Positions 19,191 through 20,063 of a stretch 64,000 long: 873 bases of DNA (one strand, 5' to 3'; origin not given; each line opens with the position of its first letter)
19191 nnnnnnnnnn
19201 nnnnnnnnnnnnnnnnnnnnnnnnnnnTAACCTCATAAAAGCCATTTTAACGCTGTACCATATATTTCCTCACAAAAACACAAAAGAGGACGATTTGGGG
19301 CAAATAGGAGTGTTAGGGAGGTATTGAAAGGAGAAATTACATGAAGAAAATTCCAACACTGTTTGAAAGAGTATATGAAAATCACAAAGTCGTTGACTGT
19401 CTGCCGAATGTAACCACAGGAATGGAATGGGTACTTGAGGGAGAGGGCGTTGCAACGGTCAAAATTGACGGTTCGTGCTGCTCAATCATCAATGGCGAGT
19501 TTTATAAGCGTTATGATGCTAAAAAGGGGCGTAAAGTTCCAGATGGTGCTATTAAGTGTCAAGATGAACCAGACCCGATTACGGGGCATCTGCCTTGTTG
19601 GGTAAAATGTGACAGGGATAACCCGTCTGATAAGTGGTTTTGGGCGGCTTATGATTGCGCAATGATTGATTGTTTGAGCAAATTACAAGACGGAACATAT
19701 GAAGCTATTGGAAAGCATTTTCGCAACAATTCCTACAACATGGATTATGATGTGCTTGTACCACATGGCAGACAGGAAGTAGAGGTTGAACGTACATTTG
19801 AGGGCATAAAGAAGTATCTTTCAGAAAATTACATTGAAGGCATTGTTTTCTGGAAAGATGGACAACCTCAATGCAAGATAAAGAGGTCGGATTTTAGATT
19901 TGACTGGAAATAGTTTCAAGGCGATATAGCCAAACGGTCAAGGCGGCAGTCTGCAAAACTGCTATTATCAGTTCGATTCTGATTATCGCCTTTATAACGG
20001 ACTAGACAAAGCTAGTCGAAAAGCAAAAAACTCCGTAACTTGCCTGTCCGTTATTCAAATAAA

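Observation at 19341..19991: Minimal RNA-ligase-like enzyme adjacent to a phage tRNA (with a HAD phosphatase 3 kb downstream): possible tRNA-repair counter-defence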

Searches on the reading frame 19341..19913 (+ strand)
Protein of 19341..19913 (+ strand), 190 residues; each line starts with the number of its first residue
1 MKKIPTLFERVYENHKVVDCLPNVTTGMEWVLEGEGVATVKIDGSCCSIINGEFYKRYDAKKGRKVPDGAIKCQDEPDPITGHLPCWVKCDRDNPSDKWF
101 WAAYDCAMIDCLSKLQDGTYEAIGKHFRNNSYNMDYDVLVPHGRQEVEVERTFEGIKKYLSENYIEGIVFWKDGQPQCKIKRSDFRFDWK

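Call 4: search_protein_families(library=pfam, proteins=[window:19341-19910:+], max_evalue=1)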
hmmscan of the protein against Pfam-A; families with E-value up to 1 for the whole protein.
window:19341-19910:+ (190 aa): 1 family
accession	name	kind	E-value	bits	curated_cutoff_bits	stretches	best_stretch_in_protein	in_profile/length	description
PF17720.7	RLIG1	-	0.00014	21.3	25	1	111-189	185-273/324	RNA ligase 1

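Call 5: search_protein_families(library=phrogs, proteins=[window:19341-19910:+], max_evalue=0.01)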
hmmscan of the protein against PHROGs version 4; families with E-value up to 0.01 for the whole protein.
window:19341-19910:+ (190 aa): 1 family
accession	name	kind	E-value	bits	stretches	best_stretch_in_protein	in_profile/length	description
phrog_14301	-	DNA, RNA and nucleotide metabolism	8.7e-55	186.4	1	1-188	1-185/186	RNA ligase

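Call 6: search_protein_families(library=ncbifam, proteins=[window:19341-19910:+], max_evalue=1)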
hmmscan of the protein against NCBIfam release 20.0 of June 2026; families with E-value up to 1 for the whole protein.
window:19341-19910:+ (190 aa): 0 families

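Call 7: search_solved_structures(query=window:19341-19910:+, max_evalue=10, show_alignments=3)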
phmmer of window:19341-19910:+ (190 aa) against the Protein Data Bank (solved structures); distinct sequences matched with E-value up to 10: 3.
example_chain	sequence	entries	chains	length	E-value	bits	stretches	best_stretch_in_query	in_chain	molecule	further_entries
9c6l_A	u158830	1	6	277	8.5e-11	45.2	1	35-110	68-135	RNA ligase1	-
9c6m_A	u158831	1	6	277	5.3e-10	42.6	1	35-110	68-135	RNA ligase1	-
3rf7_A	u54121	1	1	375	0.74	12.8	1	95-139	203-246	Iron-containing alcohol dehydrogenase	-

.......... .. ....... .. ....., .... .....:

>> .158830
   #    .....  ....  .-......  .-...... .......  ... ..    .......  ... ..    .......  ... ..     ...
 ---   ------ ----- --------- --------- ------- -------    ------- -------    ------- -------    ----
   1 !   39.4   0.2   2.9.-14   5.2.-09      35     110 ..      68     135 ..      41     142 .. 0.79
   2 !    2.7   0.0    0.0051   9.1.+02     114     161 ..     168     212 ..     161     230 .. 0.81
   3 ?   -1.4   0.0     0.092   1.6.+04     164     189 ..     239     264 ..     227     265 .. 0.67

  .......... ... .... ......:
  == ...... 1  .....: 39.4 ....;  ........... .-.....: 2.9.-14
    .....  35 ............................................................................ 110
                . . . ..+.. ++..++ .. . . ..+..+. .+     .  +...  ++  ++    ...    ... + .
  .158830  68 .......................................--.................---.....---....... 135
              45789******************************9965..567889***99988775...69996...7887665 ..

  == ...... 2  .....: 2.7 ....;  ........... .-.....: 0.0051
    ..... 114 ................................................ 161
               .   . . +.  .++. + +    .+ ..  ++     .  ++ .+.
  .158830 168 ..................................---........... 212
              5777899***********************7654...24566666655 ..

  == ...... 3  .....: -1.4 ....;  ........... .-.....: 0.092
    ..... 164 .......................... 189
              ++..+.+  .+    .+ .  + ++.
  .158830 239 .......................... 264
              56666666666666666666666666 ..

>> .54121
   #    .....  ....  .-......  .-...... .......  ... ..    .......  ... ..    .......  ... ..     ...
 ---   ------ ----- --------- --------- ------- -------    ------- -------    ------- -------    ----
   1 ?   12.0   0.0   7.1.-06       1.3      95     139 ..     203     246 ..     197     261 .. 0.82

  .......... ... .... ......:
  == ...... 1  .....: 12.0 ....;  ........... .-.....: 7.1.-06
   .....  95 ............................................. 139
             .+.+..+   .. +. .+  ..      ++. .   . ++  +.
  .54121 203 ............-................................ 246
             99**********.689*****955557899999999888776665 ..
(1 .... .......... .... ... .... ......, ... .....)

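Call 9: search_dna_similar(query=window:19341-19910:+, collection=phages, mode=protein, max_rows=40)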
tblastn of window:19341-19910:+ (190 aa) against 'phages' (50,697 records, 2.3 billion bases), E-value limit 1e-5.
Records with a match: 25; places in all: 25; records where one place covers at least 80% of the query: 25.
Best place of each record, by identity: 60-80% 1; <60% 24.
By first word of the organism name: Mycobacterium 14; Ralstonia 5; Cellulophaga 2; Bacteriophage 1; uncultured 1; Burkholderia 1; Nocardia 1.
By host as written in the record: Mycobacterium smegmatis mc2 155 8; Ralstonia solanacearum 3; Mycobacterium smegmatis mc2155 3; - 2; Cellulophaga baltica #10 2; Ralstonia pseudosolanacearum 2; Mycobacterium smegmatic mc2 155 2; Mycobacterium smegmatis mc#155 1; and 2 more.
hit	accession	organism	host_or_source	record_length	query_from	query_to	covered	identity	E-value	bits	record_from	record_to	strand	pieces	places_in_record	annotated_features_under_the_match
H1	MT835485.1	Bacteriophage sp.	human fecal samples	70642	1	189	99%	61.1%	2e-67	228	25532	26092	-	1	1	record has no annotation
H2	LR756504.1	uncultured phage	metagenomic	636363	1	185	97%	44.6%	5e-37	140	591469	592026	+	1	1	record has no annotation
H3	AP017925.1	Ralstonia phage RP31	Ralstonia solanacearum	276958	1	187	98%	41.5%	2e-29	119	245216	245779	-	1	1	hypothetical protein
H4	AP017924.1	Ralstonia phage RP12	Ralstonia solanacearum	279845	1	187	98%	41.5%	2e-29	119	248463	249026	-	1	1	hypothetical protein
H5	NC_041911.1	Ralstonia phage RP12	Ralstonia solanacearum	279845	1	187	98%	41.5%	2e-29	119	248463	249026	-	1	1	RNA ligase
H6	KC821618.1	Cellulophaga phage phi10:1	Cellulophaga baltica #10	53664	2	185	97%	41.7%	4e-32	127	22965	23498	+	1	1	hypothetical protein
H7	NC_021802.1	Cellulophaga phage phi10:1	Cellulophaga baltica #10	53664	2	185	97%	41.7%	4e-32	127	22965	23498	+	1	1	RNA ligase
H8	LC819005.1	Ralstonia phage FLC1-1B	Ralstonia pseudosolanacearum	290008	1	185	97%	41.0%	6e-30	120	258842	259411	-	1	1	putative RNA ligase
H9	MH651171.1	Mycobacterium phage Collard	Mycobacterium smegmatic mc2 155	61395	1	190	100%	39.8%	7e-31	123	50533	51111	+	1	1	74: RNA ligase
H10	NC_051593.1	Mycobacterium phage Collard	Mycobacterium smegmatic mc2 155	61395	1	190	100%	39.8%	7e-31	123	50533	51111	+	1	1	74: RNA ligase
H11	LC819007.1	Ralstonia phage FLC4-3B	Ralstonia pseudosolanacearum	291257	1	185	97%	40.6%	2e-30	122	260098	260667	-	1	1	putative RNA ligase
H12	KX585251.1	Mycobacterium phage Waterfoul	Mycobacterium smegmatis mc2 155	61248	1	190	100%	39.3%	2e-29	119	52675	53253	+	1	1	hypothetical protein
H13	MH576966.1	Mycobacterium phage Thyatira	Mycobacterium smegmatis mc2155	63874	1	190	100%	39.3%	2e-29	119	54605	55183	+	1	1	79: RNA ligase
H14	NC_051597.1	Mycobacterium phage Thyatira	Mycobacterium smegmatis mc2155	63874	1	190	100%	39.3%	2e-29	119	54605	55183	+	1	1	79: RNA ligase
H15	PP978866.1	Mycobacterium phage Agent47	Mycobacterium smegmatis mc2155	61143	1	190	100%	39.3%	5e-29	118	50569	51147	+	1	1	76: RNA ligase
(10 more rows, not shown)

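Call 12: find_homologous_proteins(query=window:19341-19910:+, max_evalue=0.001)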
Query window:19341-19910:+ (190 aa): 5377 proteins with E <= 0.001 among 5456 candidates; the best 120 are listed.
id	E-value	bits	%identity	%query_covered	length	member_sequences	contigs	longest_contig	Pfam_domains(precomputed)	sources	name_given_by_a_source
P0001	2.7e-123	428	92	100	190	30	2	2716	-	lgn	-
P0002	1.7e-115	402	88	100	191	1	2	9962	-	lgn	-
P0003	6.8e-111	387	81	100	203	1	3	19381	PF17720.8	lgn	-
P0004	5.0e-107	374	80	100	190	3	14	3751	-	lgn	-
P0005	4.1e-106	371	80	100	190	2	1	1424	-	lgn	-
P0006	1.2e-104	367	82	100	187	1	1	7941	PF17720.8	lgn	-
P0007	2.0e-103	363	77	99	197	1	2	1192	PF17720.8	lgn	-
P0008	4.6e-103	361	78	100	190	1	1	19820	-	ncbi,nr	ncbi:MAG: hypothetical protein NC121_14600 [Blautia sp.]|nr:hypothetical protein [Blautia sp.]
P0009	6.6e-103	361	76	100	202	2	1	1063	-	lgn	-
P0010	1.1e-102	360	79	100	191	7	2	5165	PF17720.8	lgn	-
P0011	1.8e-102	360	74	100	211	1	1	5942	PF17720.8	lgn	-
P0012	3.1e-102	359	78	100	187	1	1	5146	-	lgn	-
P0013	3.1e-102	359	78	99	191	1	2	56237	PF17720.8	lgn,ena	-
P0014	1.1e-101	357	77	100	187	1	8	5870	-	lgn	-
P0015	1.8e-101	356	76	99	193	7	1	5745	-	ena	-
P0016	2.2e-101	356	77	100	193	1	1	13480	PF17720.8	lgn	-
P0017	2.4e-101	356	78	99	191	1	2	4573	PF17720.8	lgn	-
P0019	5.9e-101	355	75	99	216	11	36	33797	PF17720.8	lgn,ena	-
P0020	1.5e-100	353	77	100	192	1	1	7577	PF17720.8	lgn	-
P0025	9.6e-100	351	72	100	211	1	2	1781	PF17720.8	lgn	-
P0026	1.1e-99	350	72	100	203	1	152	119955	PF17720.8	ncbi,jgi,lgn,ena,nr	ncbi:MAG: hypothetical protein HFG89_00585 [Dorea sp.]|jgi:hypothetical protein|nr:hypothetical prot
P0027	1.3e-99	350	73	99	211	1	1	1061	PF17720.8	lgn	-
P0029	4.0e-99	349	74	100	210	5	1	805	PF17720.8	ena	-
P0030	5.4e-99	348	72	100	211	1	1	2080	PF17720.8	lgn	-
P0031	1.2e-98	347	76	99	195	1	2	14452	PF17720.8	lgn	-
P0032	3.6e-98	345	71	99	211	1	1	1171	PF17720.8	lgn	-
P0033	3.8e-98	345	77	99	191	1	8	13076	PF17720.8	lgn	-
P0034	5.0e-98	345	71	100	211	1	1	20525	PF17720.8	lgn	-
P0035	7.6e-98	344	75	99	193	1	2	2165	PF17720.8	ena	-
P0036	7.6e-98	344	72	100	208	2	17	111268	PF17720.8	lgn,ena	-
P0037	1.6e-97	343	71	100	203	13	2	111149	PF17720.8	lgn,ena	-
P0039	2.2e-97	343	78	100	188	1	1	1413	PF17720.8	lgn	-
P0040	2.8e-97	343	73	100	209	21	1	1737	PF17720.8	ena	-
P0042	7.0e-97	341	68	100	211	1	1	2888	PF17720.8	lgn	-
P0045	3.8e-96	339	72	99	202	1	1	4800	PF17720.8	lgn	-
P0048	9.6e-96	338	70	100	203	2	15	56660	PF17720.8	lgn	-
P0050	1.3e-95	337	73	99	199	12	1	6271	PF17720.8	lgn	-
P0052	1.8e-95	337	74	99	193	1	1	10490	PF17720.8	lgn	-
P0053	2.6e-95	336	73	99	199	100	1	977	PF17720.8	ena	-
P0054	3.1e-95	336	69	100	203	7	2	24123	PF17720.8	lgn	-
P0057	5.2e-95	335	68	100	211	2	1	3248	PF17720.8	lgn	-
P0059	7.9e-95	335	68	99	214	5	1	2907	PF17720.8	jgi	jgi:hypothetical protein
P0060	9.0e-95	334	74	99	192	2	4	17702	PF17720.8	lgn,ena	-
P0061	1.2e-94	334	72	100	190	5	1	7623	PF17720.8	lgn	-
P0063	1.3e-94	334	71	99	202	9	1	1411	PF17720.8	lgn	-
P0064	3.3e-94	333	74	99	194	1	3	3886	PF17720.8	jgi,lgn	-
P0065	3.8e-94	332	73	100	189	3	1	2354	PF17720.8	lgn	-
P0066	4.2e-94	332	74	100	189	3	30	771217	PF17720.8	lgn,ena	-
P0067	4.7e-94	332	70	99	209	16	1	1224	PF17720.8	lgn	-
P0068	4.8e-94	332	72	99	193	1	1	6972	PF17720.8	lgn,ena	-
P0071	8.0e-94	331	72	100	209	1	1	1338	PF17720.8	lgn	-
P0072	8.3e-94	331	72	99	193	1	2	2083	PF17720.8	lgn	-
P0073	8.5e-94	331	65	99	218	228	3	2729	PF17720.8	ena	-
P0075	1.1e-93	331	72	99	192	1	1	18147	PF17720.8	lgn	-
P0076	1.3e-93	331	72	99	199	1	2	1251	PF17720.8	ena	-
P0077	1.4e-93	331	72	99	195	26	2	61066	PF17720.8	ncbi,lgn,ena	-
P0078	1.4e-93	330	69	100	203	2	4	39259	PF17720.8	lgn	-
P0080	1.6e-93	330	70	100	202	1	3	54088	PF17720.8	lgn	-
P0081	1.6e-93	330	71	100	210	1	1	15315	PF17720.8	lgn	-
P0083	1.8e-93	330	72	99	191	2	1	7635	PF17720.8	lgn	-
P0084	1.9e-93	330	72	99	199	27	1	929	PF17720.8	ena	-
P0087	5.5e-93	329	73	99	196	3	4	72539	PF17720.8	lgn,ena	-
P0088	6.9e-93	328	65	99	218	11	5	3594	PF17720.8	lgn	-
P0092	1.1e-92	328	72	99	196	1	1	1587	PF17720.8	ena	-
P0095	1.4e-92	327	69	99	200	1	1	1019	PF17720.8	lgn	-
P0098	1.5e-92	327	68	100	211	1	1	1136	PF17720.8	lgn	-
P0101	2.9e-92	326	71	99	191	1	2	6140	PF17720.8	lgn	-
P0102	3.2e-92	326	72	100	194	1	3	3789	PF17720.8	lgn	-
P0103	4.2e-92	326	70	99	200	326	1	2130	PF17720.8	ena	-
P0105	5.4e-92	325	71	99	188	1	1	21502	PF17720.8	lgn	-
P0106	5.4e-92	325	72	99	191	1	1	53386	PF17720.8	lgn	-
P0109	1.0e-91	324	67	100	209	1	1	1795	PF17720.8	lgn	-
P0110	1.1e-91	324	72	99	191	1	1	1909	PF17720.8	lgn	-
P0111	1.1e-91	324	71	99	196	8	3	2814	PF17720.8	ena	-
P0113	1.3e-91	324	70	99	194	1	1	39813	PF17720.8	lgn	-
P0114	1.4e-91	324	71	99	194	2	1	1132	PF17720.8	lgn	-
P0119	2.1e-91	323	69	99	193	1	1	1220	PF17720.8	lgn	-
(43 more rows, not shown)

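Call 22: find_related_loci(query=window:19341-19910:+, collection=viral_contigs, flank=10000)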
Query window:19341-19910:+ (190 aa) in viral_contigs; peptide patterns used: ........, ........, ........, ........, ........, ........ (x = any residue, [..] = any of these).
114 stretches matched a pattern; 107 encode a relative of the query (tblastn E <= 1e-3); the best 80 are kept; 80 distinct loci.
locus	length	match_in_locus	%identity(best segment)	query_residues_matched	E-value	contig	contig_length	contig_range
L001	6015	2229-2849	68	4-189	2e-93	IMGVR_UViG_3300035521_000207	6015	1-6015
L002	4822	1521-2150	66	1-189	8e-93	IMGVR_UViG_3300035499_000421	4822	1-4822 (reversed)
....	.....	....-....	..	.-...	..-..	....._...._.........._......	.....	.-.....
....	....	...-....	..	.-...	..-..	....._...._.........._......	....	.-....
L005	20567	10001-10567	75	1-189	2e-92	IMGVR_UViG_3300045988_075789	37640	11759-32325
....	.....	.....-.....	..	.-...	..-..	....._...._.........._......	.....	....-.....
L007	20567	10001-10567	75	1-189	2e-92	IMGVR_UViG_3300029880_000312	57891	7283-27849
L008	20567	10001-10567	71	1-189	4e-92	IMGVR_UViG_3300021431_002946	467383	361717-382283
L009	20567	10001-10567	75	1-189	3e-92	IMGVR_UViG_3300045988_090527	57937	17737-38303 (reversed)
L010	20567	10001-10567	75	1-189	2e-92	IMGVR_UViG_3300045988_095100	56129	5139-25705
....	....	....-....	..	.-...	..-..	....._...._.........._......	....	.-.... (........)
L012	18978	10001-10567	74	1-189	9e-92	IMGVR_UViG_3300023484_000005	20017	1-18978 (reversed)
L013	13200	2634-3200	74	1-189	9e-92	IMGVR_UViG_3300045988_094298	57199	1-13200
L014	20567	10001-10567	74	1-189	2e-91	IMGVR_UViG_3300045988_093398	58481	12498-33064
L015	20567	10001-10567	74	1-189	2e-91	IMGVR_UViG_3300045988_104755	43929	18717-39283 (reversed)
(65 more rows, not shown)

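Call 26: find_encoding_contigs(protein=window:19341-19913:+, flank=10000, max_places=6)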
Protein window:19341-19913:+ (190 aa): 22 contigs read that carry it; 6 places shown.
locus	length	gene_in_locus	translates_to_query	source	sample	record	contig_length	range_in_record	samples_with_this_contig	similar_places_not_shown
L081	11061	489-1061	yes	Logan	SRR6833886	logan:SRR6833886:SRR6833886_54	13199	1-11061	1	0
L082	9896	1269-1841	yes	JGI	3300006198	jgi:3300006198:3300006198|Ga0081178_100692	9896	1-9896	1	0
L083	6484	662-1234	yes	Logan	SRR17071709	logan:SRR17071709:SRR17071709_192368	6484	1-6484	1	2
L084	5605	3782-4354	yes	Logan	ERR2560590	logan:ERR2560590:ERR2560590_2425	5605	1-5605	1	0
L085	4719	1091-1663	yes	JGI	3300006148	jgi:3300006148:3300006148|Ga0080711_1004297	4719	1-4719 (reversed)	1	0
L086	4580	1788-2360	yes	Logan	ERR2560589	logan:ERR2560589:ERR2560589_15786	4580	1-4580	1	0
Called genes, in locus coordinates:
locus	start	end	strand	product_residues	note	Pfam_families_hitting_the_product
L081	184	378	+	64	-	-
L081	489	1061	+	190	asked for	-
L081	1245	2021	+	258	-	-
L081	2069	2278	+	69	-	-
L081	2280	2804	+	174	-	PF01844:HNH, PF13395:HNH_4 (faint), PF14279:HNH_5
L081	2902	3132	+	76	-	-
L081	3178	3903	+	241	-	-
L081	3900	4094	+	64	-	-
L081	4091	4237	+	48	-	-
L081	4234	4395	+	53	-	-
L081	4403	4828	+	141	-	PF18143:HAD_SAK_2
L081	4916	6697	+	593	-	-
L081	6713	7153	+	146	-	PF07374:DUF1492 (weak)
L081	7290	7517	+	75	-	-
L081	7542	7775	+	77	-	-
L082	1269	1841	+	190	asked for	-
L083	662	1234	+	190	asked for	-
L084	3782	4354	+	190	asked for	-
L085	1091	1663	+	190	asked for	-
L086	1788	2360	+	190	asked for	-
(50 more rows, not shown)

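Call 27: find_encoding_contigs(protein=P0003, flank=10000, max_places=4)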
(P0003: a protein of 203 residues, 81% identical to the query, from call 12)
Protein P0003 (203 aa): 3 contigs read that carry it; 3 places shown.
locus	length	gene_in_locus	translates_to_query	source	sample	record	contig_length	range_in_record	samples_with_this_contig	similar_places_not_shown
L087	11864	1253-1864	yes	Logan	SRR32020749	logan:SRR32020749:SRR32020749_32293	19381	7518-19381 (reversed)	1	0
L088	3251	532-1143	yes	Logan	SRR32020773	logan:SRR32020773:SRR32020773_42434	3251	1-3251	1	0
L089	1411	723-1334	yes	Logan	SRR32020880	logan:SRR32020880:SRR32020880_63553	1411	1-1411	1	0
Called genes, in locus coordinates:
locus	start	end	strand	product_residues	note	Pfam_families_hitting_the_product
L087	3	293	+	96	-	?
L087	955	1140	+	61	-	-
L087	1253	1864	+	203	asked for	PF17720:RLIG1 (faint)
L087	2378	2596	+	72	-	-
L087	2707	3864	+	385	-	-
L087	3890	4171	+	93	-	-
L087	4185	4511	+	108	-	-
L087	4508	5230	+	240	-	-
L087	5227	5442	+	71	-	-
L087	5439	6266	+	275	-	-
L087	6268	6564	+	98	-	-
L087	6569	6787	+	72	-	-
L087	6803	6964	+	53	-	-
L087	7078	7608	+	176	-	-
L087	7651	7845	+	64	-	-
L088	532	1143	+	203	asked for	PF17720:RLIG1 (faint)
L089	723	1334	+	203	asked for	PF17720:RLIG1 (faint)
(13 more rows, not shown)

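Call 28: find_encoding_contigs(protein=P0002, flank=10000, max_places=4)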
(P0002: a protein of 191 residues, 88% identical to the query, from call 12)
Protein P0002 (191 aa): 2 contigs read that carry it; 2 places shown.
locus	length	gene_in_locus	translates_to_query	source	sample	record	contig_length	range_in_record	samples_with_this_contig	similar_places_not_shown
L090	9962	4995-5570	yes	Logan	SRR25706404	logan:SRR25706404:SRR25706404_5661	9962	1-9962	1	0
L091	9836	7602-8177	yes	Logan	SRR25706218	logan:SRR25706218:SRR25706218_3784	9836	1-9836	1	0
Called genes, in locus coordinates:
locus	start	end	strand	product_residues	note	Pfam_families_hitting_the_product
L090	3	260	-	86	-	?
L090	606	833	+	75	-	PF13443:HTH_26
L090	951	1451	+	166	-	-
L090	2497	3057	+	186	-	-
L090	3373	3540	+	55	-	-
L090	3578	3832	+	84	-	-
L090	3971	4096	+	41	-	-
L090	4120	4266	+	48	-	-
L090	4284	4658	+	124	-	-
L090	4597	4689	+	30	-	-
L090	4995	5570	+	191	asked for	-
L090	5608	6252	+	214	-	-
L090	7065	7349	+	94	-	-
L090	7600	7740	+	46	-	-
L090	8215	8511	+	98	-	-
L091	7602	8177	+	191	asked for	-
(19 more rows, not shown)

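Call 34: predict_structure(alignment_id=A1)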
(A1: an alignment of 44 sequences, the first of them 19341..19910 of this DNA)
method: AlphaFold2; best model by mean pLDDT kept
length: 190 residues; sequences in the alignment: 44
mean_pLDDT: 92.6   pTM: 0.85
mean pLDDT of the five models: 92.6, 92.5, 92.2, 92.1, 91.3
residues with pLDDT >= 90: 153; 70-90: 33; 50-70: 4; < 50: 0
segments of 3 or more residues with pLDDT < 50: none
pLDDT, mean of each block of 10 residues (from residue 1): 87 89 97 98 95 94 87 88 91 96 92 84 92 94 96 98 96 96 90
secondary structure, 60 per line:
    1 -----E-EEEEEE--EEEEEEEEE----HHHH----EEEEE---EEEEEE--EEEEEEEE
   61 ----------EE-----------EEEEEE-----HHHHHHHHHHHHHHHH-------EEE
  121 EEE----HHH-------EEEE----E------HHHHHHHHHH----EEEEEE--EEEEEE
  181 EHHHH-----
elements in order: E8-13 E16-24 H29-32 E37-41 E45-50 E53-60 E84-89 H95-110 E118-123 E138-141 H153-162 E167-172 E175-181 H182-185
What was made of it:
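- On RLIG1 / C12orf29 (PF17720) RNA ligases: The 190-aa model has pLDDT 92.6 (call 34).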

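Call 35: search_protein_representatives(protein=window:19341-19910:+)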
Query: 190 residues. Proteins with E-value up to 0.001 (for the whole library): 1512; up to 1e-10: 924; up to 1e-30: 135. The best 150 are listed.
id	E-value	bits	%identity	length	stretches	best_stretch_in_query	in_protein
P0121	2.7e-67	242.9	60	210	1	1-189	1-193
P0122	1.3e-66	240.7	60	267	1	1-189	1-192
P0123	2.0e-61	223.7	53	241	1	4-189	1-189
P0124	3.9e-60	219.5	57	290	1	1-189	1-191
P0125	6.6e-60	218.8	55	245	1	1-189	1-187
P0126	1.5e-59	217.6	58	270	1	1-189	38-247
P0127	3.6e-59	216.4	59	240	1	1-189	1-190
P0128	9.4e-59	215.0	52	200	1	1-189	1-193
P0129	7.1e-58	212.2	71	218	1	1-133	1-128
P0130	4.2e-57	209.6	59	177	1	1-170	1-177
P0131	4.7e-57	209.5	55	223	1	1-177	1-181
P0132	4.9e-57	209.4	57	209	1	1-189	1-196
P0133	5.4e-57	209.3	58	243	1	1-189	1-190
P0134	9.2e-56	205.2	54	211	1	1-189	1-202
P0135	1.9e-55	204.2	56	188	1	2-189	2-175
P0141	3.4e-48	180.5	50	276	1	23-189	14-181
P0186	1.7e-36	142.3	48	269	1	1-189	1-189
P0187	1.9e-36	142.1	43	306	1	5-189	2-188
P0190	4.3e-36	141.0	45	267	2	64-189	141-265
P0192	7.5e-36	140.2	42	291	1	1-189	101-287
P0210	4.4e-34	134.4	47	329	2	64-186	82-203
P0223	3.1e-33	131.7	41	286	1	1-189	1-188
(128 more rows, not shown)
